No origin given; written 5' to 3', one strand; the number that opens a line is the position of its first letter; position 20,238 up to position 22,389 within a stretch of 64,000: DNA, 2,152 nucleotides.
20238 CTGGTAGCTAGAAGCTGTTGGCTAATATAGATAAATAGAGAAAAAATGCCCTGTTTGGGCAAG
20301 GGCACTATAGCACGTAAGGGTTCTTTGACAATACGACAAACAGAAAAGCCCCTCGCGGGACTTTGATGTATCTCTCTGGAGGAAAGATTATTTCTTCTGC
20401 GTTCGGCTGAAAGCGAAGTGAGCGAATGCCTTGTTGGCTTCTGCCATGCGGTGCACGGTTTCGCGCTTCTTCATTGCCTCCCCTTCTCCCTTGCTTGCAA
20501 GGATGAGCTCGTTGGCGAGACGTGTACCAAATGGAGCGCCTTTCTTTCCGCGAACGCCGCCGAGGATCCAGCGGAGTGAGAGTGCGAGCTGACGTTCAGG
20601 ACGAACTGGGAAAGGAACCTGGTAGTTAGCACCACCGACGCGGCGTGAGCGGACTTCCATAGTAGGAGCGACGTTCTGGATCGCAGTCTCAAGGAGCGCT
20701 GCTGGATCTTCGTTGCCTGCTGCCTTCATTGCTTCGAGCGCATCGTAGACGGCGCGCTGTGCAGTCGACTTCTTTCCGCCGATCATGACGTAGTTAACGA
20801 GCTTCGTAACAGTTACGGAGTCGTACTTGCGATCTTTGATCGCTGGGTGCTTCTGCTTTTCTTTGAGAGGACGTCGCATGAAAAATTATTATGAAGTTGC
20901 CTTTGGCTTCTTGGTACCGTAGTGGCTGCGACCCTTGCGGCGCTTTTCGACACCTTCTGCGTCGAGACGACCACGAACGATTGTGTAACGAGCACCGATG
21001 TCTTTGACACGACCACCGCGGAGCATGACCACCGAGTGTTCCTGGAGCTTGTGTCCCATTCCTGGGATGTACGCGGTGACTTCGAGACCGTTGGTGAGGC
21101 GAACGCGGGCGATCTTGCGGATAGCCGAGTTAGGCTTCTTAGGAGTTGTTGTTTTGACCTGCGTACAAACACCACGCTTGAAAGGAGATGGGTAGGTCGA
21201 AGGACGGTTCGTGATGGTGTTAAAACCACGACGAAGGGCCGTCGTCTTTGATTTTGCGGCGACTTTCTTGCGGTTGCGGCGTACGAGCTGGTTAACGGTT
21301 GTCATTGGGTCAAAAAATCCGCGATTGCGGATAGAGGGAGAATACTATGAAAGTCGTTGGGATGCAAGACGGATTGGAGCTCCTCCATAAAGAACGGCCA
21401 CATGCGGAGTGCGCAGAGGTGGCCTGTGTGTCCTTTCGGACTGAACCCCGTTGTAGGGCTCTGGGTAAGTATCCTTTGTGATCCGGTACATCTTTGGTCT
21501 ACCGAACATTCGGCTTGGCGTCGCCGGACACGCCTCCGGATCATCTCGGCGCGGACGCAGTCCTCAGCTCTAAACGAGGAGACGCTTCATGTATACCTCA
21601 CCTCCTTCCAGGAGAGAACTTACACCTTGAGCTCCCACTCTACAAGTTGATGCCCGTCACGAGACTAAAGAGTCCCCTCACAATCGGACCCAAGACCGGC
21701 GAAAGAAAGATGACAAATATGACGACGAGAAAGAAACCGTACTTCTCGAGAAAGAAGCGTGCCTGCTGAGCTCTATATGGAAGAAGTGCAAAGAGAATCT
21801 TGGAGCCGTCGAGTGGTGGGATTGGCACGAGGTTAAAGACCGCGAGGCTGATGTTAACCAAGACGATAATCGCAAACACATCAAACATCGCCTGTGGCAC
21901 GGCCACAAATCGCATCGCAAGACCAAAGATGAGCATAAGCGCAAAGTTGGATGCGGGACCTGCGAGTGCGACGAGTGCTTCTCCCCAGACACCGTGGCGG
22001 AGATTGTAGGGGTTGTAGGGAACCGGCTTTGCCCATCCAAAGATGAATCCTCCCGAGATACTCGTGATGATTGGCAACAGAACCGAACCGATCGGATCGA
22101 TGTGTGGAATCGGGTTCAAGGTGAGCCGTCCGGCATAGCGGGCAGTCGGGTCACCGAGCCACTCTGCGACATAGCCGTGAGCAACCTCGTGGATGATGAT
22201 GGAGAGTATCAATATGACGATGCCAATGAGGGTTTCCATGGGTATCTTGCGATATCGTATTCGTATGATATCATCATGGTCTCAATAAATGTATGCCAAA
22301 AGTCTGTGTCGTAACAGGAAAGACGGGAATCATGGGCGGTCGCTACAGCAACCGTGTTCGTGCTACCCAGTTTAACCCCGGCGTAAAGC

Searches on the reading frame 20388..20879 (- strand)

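Call 28: search_protein_families(library=pfam, proteins=[window:20388-20879:-], max_evalue=0.001)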
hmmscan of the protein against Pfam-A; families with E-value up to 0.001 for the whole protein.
window:20388-20879:- (163 aa): 1 family
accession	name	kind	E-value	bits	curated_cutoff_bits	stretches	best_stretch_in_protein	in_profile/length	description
PF00177.27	Ribosomal_S7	-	5.5e-53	179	24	1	7-150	5-148/148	Ribosomal protein S7p/S5e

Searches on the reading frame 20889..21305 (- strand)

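Call 28: search_protein_families(library=pfam, proteins=[window:20889-21305:-], max_evalue=0.001)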
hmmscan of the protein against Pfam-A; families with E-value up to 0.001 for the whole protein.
window:20889-21305:- (138 aa): 1 family
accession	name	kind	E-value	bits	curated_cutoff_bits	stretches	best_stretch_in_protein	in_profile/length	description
PF00164.32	Ribosom_S12_S23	-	8.3e-31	106.4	22.3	1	39-135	10-109/110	Ribosomal protein S12/S23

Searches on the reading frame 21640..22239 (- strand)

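Call 28: search_protein_families(library=pfam, proteins=[window:21640-22239:-], max_evalue=0.001)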
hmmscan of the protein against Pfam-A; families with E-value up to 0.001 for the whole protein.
window:21640-22239:- (199 aa): 1 family
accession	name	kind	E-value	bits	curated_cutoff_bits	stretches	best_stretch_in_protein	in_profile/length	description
PF02163.28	Peptidase_M50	-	1.5e-14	54.3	27.2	1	117-175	158-217/221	Peptidase family M50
